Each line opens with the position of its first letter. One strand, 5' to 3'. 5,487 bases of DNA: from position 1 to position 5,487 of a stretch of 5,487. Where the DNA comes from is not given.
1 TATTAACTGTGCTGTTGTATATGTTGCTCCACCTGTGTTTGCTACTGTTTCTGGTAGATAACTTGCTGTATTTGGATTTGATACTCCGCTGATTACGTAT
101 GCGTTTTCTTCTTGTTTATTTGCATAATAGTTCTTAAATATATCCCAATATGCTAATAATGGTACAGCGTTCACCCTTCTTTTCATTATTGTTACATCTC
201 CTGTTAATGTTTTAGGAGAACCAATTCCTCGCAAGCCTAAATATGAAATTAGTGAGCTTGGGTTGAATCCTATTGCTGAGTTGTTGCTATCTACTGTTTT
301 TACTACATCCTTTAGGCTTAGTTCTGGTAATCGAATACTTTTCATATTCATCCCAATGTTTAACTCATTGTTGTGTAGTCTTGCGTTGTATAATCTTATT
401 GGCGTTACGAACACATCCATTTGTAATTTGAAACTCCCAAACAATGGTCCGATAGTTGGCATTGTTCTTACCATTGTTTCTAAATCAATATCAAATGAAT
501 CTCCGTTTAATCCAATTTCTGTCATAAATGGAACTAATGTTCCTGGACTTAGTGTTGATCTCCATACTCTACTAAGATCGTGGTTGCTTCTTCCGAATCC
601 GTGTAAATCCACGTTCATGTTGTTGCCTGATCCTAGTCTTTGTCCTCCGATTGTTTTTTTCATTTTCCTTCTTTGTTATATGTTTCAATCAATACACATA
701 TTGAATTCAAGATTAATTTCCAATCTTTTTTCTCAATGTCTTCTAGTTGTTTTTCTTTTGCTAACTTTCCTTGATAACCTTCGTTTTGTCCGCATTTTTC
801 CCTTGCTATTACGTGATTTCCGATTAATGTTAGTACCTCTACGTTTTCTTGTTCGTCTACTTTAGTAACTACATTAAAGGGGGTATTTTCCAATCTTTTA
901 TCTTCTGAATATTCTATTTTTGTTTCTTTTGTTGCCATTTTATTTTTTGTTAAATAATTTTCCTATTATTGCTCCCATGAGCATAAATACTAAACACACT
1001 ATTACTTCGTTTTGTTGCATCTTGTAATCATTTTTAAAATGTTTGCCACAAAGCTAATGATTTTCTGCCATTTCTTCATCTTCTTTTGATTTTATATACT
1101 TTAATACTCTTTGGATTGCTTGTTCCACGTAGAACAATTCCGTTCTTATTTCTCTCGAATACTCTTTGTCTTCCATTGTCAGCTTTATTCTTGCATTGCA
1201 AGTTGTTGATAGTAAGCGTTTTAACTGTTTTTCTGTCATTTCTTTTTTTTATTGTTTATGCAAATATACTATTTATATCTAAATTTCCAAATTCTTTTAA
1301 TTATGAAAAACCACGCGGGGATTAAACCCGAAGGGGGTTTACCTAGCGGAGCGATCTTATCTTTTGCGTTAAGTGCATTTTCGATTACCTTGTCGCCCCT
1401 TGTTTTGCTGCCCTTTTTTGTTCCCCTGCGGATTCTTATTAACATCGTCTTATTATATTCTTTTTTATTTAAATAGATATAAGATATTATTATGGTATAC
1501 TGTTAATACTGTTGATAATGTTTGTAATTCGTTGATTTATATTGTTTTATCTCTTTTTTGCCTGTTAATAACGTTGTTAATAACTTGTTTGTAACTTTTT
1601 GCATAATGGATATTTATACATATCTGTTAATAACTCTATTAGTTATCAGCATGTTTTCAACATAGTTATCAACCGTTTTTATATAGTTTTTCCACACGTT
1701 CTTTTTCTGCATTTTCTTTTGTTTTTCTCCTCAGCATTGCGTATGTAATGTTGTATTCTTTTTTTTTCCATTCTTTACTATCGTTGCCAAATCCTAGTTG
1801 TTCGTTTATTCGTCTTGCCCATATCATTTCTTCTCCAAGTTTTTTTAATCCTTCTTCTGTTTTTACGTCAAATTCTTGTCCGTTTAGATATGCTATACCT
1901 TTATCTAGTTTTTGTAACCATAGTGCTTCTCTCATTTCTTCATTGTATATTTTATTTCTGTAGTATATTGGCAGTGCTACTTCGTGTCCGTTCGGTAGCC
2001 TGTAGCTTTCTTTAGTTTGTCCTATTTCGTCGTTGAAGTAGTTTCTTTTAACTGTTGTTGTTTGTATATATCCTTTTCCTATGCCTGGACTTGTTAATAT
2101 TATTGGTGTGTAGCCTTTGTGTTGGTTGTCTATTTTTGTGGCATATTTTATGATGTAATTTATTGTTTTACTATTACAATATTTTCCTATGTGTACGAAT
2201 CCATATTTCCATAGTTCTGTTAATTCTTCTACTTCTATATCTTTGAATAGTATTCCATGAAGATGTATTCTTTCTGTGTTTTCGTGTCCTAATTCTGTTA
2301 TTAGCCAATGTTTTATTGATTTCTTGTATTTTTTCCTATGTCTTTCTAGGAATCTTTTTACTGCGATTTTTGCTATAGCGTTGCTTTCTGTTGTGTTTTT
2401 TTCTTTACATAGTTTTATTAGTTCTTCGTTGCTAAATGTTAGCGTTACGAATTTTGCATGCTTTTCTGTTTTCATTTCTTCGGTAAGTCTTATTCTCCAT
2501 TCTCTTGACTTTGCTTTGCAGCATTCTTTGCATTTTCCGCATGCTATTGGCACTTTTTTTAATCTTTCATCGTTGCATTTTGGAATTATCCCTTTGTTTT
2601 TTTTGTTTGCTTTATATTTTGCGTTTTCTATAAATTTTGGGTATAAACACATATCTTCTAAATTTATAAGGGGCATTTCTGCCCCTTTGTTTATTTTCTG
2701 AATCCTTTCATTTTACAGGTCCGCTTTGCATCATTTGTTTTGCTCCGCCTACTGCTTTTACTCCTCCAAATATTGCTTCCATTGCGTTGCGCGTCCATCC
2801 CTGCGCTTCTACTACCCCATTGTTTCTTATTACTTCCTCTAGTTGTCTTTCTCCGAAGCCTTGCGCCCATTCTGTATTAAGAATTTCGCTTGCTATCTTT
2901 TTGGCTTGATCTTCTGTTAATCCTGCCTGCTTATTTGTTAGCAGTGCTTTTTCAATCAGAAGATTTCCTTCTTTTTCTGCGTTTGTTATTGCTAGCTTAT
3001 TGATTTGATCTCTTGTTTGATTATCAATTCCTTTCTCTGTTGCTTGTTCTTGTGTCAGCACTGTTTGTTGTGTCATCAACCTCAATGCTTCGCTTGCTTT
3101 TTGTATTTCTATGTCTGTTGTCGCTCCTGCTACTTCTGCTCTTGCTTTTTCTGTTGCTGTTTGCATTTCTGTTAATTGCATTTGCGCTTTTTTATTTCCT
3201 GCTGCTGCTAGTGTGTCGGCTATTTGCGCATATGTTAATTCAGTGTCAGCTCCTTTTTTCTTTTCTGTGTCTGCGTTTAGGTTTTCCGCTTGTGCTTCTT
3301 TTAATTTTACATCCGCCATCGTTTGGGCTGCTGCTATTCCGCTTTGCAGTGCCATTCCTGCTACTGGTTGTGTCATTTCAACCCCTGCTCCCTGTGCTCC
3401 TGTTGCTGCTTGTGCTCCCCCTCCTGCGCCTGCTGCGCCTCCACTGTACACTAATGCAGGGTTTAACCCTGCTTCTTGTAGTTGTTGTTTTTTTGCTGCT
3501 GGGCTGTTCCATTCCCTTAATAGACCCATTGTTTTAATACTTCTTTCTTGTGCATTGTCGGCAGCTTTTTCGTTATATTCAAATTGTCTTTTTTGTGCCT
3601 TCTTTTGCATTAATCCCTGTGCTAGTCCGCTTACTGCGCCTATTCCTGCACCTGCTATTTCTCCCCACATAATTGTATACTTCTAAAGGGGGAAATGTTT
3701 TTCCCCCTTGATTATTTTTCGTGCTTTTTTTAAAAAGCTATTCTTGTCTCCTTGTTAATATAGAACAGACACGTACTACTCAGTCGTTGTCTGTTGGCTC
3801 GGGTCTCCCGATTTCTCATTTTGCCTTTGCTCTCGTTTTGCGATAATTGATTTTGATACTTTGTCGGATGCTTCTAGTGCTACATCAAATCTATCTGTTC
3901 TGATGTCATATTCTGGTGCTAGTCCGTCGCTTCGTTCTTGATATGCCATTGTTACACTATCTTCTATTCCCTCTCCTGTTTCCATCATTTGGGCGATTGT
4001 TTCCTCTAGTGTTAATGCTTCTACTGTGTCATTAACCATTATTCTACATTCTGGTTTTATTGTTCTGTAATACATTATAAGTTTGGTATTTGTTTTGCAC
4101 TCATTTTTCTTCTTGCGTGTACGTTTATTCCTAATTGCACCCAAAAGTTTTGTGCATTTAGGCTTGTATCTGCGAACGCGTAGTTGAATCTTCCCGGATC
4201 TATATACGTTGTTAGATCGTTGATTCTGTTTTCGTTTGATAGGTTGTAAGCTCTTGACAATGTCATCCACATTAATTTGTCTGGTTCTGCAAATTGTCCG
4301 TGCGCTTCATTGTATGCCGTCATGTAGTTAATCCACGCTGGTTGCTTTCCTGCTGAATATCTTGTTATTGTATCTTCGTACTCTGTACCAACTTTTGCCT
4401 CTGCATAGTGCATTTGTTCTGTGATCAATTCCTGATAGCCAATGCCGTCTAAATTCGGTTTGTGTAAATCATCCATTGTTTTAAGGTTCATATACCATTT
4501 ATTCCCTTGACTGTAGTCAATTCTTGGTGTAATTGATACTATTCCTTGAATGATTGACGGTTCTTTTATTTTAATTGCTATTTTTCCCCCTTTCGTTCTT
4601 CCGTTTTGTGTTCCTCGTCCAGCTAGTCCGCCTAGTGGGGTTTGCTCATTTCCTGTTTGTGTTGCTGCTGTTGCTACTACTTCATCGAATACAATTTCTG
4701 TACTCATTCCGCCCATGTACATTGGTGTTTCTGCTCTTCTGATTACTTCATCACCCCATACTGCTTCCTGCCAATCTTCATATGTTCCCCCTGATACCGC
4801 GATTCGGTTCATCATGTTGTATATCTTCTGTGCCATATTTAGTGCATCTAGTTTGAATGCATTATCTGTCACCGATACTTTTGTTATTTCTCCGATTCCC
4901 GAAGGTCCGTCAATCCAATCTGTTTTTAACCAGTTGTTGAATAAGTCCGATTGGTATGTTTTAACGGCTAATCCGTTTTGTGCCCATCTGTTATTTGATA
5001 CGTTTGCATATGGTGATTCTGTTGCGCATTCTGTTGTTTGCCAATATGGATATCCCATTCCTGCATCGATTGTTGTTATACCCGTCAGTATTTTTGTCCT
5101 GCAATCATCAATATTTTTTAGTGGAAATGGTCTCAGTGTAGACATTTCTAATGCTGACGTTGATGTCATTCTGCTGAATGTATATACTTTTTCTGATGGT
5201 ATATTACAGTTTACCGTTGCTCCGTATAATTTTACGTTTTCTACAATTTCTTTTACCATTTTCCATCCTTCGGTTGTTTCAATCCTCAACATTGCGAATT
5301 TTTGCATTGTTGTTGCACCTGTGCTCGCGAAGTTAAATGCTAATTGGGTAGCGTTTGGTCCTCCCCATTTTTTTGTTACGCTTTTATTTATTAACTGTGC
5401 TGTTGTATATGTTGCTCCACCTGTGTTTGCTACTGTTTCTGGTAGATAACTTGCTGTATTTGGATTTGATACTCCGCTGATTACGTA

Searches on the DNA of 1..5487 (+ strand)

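Call 5: search_rna_families(source=window, threshold=evalue, max_evalue=10, show_alignments=3)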
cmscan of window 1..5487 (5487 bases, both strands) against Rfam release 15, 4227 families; matches with E-value up to 10: 2.
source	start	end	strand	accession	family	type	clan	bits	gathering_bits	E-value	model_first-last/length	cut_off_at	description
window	5276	5316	-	RF01322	CRISPR-DR9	Gene; CRISPR;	-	16.7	45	8.1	1-37/37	no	CRISPR RNA direct repeat element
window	4616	4698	+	RF02171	RFPL3-AS1_1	Gene; lncRNA;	-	13.5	70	8.7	1-88/88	no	RFPL3 antisense RNA 1 conserved region 1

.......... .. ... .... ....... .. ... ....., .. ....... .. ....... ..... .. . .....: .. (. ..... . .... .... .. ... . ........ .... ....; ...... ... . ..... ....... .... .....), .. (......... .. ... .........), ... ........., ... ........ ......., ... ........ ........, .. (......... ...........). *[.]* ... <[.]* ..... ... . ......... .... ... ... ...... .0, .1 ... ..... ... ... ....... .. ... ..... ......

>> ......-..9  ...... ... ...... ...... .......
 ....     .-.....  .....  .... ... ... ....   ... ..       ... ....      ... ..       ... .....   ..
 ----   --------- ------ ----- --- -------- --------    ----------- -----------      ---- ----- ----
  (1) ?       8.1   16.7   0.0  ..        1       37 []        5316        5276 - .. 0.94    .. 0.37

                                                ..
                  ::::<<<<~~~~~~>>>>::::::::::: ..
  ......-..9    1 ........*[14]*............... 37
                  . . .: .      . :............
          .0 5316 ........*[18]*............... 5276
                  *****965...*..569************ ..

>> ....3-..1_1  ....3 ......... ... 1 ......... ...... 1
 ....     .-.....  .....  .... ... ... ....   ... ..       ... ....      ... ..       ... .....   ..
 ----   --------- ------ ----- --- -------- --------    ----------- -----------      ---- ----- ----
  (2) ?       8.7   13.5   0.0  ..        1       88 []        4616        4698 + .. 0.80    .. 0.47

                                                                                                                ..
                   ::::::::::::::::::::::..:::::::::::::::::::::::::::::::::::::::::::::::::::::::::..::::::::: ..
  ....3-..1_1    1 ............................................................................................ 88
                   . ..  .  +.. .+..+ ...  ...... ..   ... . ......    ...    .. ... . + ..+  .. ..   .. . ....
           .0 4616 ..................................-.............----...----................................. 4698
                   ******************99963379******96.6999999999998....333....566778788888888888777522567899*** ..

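Call 8: search_dna_similar(query=window:1-5387:+, collection=phages, mode=distant, max_rows=30)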
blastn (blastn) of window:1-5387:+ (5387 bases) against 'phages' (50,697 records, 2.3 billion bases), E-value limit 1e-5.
Records with a match: 86; places in all: 87; records where one place covers at least 80% of the query: 0.
Best place of each record, by identity: 80-90% 2; 60-80% 84.
By first word of the organism name: Microviridae 20; Dulem 19; bajarodmic 16; Microvirus 15; Tortoise 6; Sigmofec 3; Capybara 2; Antarctic 1; Flyfo 1; Dipodfec 1; and 2 more.
By host as written in the record: - 29; Varecia variegata 13; porcine 8; Peromyscus fraterculus 7; Gopherus morafkai 6; Homo sapiens 4; Marmota flaviventris 4; Ciona robusta 2; and 9 more.
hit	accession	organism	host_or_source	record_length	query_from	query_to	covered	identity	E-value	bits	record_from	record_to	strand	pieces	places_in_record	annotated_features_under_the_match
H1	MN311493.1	Antarctic microvirus TYR_006_V_SP_13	cryoconite holes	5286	362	4980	35%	66.7%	7e-50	514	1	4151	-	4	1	major capsid protein | DNA pilot protein | replication initiation protein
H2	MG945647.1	Microviridae sp.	chicken feces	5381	105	4827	34%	65.7%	1e-33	410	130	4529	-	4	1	similar to VP4 | similar to VP1 | similar to VP2 | similar to VP5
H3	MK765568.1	Tortoise microvirus 18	Gopherus morafkai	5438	1754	4859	31%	66.7%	1e-58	457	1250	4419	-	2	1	DNA pilot protein | replication initiation protein | major capsid protein | hypothetical protein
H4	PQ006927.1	bajarodmic virus 708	Dipodomys merriami feces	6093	97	4982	31%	67.3%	7e-31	475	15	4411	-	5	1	major capsid protein | DNA pilot protein | replication initiator protein | hypothetical protein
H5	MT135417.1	Microvirus sp.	porcine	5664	105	4815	31%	65.6%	2e-24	341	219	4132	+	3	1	major capsid protein | replication initiator protein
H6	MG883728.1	Microviridae sp.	flamingo feces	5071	297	4530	29%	69.1%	1e-77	574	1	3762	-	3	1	putative VP1 | putative VP4 | putative VP3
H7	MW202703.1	Microviridae sp.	Manatee Spring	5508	326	4974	30%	65.7%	3e-35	338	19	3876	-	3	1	major capsid protein | hypothetical protein (x3)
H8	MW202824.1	Microviridae sp.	Manatee Spring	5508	326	4974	30%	65.7%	3e-35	338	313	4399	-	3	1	major capsid protein | minor capsid protein | replication associated protein | hypothetical protein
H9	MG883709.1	Microviridae sp.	cattle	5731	105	4821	30%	65.9%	1e-40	407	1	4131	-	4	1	putative VP1-1 | putative VP4 | putative VP1-2 | hypothetical protein (x2)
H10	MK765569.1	Tortoise microvirus 19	Gopherus morafkai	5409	1935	4848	28%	65.1%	1e-40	276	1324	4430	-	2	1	DNA pilot protein | major capsid protein | replication initiation protein | hypothetical protein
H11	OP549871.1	Microvirus sp.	Homo sapiens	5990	2251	4970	25%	64.8%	1e-27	212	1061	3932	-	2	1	DNA pilot protein | major capsid protein | replication initiation protein | hypothetical protein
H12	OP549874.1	Microvirus sp.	Homo sapiens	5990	2251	4970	25%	64.8%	1e-27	212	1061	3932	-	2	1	DNA pilot protein | major capsid protein | replication initiation protein | hypothetical protein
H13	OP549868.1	Microvirus sp.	Homo sapiens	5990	2251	4970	25%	64.7%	1e-27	207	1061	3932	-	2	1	DNA pilot protein | major capsid protein | replication initiation protein | hypothetical protein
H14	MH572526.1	Microviridae sp.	Ciona robusta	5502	105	4983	22%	67.3%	3e-48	361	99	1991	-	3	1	major capsid protein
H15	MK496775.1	Capybara microvirus Cap3_SP_379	Hydrochoerus hydrochaeris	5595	97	4965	21%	66.4%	3e-29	272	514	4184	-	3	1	major capsid protein | minor capsid protein | replication initiator protein | hypothetical protein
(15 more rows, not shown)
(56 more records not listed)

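Call 9: search_dna_similar(query=window:1240-1668:+, collection=phages, mode=distant, max_rows=30, max_evalue=1)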
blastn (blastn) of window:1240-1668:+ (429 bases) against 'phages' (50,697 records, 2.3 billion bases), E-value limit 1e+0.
Records with a match: 259; places in all: 259; records where one place covers at least 80% of the query: 0.
Best place of each record, by identity: >=99% 1; 95-99% 24; 90-95% 198; 80-90% 33; 60-80% 3.
By first word of the organism name: Staphylococcus 156; Flavobacterium 68; Prevotella 10; Clostridium 8; Clostridioides 4; uncultured 3; Spiroplasma 2; bajarodmic 2; Capybara 1; Microviridae 1; and 4 more.
By host as written in the record: Flavobacterium sp. BAL314 68; Staphylococcus aureus 66; - 35; Staphylococcus sp. 15; Prevotella sp. 10; Staphylococcus 6; Staphylococcus carnosus TM300 6; Clostridium difficile 4; and 30 more.
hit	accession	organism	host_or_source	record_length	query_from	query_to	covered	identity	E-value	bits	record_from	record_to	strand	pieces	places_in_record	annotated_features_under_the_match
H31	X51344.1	Spiroplasma phage R8A2B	-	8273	228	301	17%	73.7%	4e-1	41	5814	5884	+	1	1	unnamed protein product; ORF 8 (AA 1-79) | inverted repeat B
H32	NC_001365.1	Spiroplasma phage R8A2B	Spiroplasma citri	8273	228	301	17%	73.7%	4e-1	41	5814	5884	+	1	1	hypothetical protein | inverted repeat B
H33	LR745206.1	uncultured phage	metagenomic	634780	1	59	14%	80.6%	4e-1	42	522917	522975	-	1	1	record has no annotation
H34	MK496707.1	Capybara microvirus Cap1_SP_107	Hydrochoerus hydrochaeris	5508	4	63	14%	77.4%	4e-1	41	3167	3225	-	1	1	none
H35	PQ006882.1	bajarodmic virus 666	Chaetodipus spinatus feces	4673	10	62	12%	83.6%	8e-4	50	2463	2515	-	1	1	none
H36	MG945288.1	Microviridae sp.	goose feces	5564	306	360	13%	80.0%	1e-1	44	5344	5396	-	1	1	none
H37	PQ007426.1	bajarodmic virus 1148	Chaetodipus spinatus feces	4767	10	58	11%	84.3%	8e-4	51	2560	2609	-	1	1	none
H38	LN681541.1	Clostridium phage phiMMP01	Clostridium difficile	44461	205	251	11%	83.0%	1e-1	43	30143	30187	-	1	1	none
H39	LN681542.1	Clostridium phage phiMMP03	Clostridium difficile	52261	205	251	11%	83.0%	1e-1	43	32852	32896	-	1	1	none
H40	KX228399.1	Clostridium phage CDKM9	Clostridium difficile strain CD105HE1 ...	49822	205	251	11%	83.0%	1e-1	43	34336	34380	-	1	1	integrase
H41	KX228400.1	Clostridium phage CDKM15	Clostridium difficile strain CD105HE1 ...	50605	205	251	11%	83.0%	1e-1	43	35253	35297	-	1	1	none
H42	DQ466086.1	Clostridioides phage phiC2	-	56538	205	251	11%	83.0%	1e-1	43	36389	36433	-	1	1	putative integrase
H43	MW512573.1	Clostridioides phage phiCD418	Clostridioides difficile CD522418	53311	205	251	11%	83.0%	1e-1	43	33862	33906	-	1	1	integrase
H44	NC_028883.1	Clostridium phage phiMMP01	Clostridium difficile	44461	205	251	11%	83.0%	1e-1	43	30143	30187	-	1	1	none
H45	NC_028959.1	Clostridium phage phiMMP03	Clostridium difficile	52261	205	251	11%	83.0%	1e-1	43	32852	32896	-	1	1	none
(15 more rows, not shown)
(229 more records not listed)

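Call 44: search_rna_families(sources=[L010, L011, L066, L008, L021, L023, L024, L025, L040, L050, L004, L018], threshold=evalue, max_evalue=1)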
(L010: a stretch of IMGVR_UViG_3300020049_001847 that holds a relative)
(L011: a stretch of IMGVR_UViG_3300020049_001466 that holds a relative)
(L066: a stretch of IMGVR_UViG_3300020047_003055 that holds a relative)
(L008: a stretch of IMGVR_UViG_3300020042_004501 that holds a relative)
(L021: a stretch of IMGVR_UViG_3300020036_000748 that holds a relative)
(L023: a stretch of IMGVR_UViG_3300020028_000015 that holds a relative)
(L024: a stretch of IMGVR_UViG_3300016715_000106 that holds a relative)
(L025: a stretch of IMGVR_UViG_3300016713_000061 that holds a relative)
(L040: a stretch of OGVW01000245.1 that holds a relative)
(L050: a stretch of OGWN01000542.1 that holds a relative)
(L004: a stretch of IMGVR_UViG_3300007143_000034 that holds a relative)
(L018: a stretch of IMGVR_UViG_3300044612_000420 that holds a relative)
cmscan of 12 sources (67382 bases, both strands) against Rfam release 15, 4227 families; matches with E-value up to 1: 0.
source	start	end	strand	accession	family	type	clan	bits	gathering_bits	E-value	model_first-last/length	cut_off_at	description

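Call 62: search_dna_similar(query=window:1296-1450:+, collection=plasmids, mode=distant, max_evalue=1, max_rows=8)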
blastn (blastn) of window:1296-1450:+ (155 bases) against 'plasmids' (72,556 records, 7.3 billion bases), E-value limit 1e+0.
Records with a match: 37; places in all: 37; records where one place covers at least 80% of the query: 0.
Best place of each record, by identity: 80-90% 37.
By first word of the organism name: Providencia 21; Moellerella 8; Proteus 4; Sulfuriferula 1; Enterobacter 1; Achromobacter 1; Morganella 1.
By predicted mobility (MOB-suite, as given by PLSDB): conjugative 36; mobilizable 1.
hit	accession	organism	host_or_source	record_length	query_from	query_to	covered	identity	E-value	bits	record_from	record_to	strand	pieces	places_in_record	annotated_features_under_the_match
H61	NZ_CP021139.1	Sulfuriferula sp. AH1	Cell culture,Weathered rock sample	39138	11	58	31%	81.6%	4e-1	42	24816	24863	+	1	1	none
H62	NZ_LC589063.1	Enterobacter roggenkampii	-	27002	11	58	31%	81.6%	4e-1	42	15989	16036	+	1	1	none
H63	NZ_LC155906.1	Achromobacter xylosoxidans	-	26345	11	58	31%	81.6%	4e-1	42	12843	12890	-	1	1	none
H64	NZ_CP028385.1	Providencia heimbachae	porcine,cell culture,feces from ...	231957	100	131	21%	87.5%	4e-1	41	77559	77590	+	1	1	none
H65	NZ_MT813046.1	Providencia stuartii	-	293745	100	131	21%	87.5%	4e-1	41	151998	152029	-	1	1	none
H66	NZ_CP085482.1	Proteus sp. NMG38-2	swine,feces of swine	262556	100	131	21%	87.5%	4e-1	41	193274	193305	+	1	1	none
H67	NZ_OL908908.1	Providencia rettgeri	-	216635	100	131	21%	87.5%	4e-1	41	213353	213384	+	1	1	none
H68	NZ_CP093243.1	Moellerella wisconsensis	whole organism,Food: Red deer meat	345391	100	131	21%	87.5%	4e-1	41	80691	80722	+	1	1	none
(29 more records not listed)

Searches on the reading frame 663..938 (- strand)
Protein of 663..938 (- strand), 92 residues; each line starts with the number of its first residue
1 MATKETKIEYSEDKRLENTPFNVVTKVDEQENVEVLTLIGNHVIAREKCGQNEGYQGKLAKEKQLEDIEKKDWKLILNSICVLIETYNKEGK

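Call 22: search_protein_families(library=phrogs, max_evalue=1, proteins=[window:663-938:-])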
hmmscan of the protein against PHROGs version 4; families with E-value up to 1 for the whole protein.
window:663-938:- (92 aa): 0 families

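Call 23: search_protein_families(library=pfam, max_evalue=1, proteins=[window:663-938:-])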
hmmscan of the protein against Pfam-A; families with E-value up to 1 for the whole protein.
window:663-938:- (92 aa): 1 family
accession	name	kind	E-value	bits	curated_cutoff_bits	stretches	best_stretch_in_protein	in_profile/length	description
PF17988.6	VEGFR-2_TMD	-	0.086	12.7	25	1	29-45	1-17/35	VEGFR-2 Transmembrane domain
